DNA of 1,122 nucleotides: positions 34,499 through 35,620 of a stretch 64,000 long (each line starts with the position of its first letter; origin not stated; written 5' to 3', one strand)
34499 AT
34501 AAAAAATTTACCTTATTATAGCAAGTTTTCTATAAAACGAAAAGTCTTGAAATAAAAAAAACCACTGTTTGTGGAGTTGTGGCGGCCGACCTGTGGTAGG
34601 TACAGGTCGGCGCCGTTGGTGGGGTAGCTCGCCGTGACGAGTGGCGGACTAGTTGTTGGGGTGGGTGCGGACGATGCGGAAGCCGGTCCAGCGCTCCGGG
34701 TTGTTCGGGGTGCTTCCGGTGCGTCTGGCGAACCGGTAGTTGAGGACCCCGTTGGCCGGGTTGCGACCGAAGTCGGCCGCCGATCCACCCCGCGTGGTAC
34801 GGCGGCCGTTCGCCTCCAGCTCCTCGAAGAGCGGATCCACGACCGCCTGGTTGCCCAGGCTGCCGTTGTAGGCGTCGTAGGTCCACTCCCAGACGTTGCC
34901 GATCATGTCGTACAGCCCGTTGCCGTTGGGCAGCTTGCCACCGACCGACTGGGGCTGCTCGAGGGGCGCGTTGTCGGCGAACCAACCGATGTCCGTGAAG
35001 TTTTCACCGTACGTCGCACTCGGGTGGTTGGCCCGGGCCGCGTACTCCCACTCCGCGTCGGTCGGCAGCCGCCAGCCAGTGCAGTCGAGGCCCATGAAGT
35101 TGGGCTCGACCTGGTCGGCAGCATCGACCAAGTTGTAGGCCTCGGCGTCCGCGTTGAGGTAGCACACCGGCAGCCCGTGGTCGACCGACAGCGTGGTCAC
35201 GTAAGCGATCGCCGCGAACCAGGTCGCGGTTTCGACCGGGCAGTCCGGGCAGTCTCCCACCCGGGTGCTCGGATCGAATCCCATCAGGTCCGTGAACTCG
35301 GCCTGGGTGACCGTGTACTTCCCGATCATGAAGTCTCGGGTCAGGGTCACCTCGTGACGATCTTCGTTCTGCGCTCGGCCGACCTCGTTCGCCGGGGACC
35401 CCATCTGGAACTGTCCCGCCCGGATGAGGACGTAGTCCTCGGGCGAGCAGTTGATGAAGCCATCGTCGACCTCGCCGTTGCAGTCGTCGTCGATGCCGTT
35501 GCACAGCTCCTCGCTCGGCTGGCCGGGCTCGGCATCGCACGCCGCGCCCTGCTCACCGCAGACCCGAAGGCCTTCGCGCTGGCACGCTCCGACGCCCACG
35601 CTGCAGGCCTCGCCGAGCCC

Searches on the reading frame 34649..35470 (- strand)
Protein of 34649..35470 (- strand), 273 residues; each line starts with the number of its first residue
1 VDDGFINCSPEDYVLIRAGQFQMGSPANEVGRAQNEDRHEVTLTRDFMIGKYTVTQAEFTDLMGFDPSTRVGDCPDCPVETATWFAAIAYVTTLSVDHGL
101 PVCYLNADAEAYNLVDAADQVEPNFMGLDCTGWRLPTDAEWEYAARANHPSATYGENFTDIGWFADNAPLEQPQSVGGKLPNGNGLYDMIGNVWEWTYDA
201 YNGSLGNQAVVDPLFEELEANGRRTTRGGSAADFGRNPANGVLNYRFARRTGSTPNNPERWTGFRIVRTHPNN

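Call 54: search_solved_structures(query=window:34649-35470:-, max_evalue=0.001, show_alignments=1)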
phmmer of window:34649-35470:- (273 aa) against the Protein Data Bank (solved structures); distinct sequences matched with E-value up to 0.001: 24.
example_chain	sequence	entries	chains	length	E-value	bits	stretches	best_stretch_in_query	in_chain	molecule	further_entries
2y3c_A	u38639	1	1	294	7.7e-16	61.9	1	38-201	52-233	TREPONEMA DENTICOLA VARIABLE PROTEIN 1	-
5aoh_A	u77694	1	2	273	1.3e-13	54.6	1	76-202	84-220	Spore coat protein CotH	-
5hha_A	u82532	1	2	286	2.7e-11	47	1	10-60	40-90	PvdO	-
6s07_A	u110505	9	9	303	2.9e-10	43.6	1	131-266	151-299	Formylglycine-generating enzyme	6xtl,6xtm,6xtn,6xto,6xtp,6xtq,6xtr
5nxl_A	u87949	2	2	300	4.5e-10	43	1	131-266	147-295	Non-specific serine/threonine protein kinase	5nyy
2aft_X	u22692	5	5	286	5.7e-08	36.1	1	131-266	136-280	Sulfatase modifying factor 1 | Sulfatase-modifying factor 1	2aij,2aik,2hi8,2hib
2aii_X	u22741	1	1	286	6.9e-08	35.8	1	131-266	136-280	Sulfatase modifying factor 1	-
31dc_A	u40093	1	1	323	7e-08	35.8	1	131-267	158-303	Formylglycine-generating enzyme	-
9myj_B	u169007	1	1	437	8.3e-08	35.6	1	132-269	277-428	Lipoprotein, putative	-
1y1e_X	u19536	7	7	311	8.3e-08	35.5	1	131-266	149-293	C-alpha-formyglycine-generating enzyme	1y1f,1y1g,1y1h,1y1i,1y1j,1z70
8aru_A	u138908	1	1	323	8.6e-08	35.5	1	131-266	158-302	Formylglycine-generating enzyme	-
9p6h_B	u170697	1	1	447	8.7e-08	35.5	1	132-269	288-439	Lipoprotein, putative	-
6muj_A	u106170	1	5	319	1.1e-07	35.2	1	131-266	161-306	Formylglycine-generating enzyme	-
9mzu_A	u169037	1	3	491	1.1e-07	35.2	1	132-269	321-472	PorK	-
9ots_A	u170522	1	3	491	1.1e-07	35.2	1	132-269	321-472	Por secretion system protein porK/gldK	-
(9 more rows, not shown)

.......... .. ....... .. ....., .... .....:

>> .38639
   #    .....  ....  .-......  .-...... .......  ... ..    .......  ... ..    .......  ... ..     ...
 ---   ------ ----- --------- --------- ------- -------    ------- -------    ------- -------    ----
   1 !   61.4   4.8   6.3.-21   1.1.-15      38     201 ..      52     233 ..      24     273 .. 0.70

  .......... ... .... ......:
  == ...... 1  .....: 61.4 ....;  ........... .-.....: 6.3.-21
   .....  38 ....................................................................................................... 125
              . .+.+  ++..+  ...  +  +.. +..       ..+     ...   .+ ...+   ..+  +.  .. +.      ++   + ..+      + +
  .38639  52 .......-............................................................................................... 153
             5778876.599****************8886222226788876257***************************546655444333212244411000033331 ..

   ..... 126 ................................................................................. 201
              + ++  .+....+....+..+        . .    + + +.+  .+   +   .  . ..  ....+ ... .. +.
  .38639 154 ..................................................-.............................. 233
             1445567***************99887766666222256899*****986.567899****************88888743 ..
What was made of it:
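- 34649..37624 (-): The island gene: a 991-aa lipoprotein with MopE-type Cys-rich repeats and a C-terminal FGE-sulfatase/C-type-lectin-like domain. GC 0.69, GC3 0.92. The best PDB match of the C-terminal domain is T. denticola TvpA (call 54).
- On DGR variable protein: The best PDB hit is TvpA (call 54).
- Closest known: MopE-related / SUMF1-EgtB-PvdO. Same: The C-terminal domain is closest to TvpA among solved structures, E = 8e-16 (call 54).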
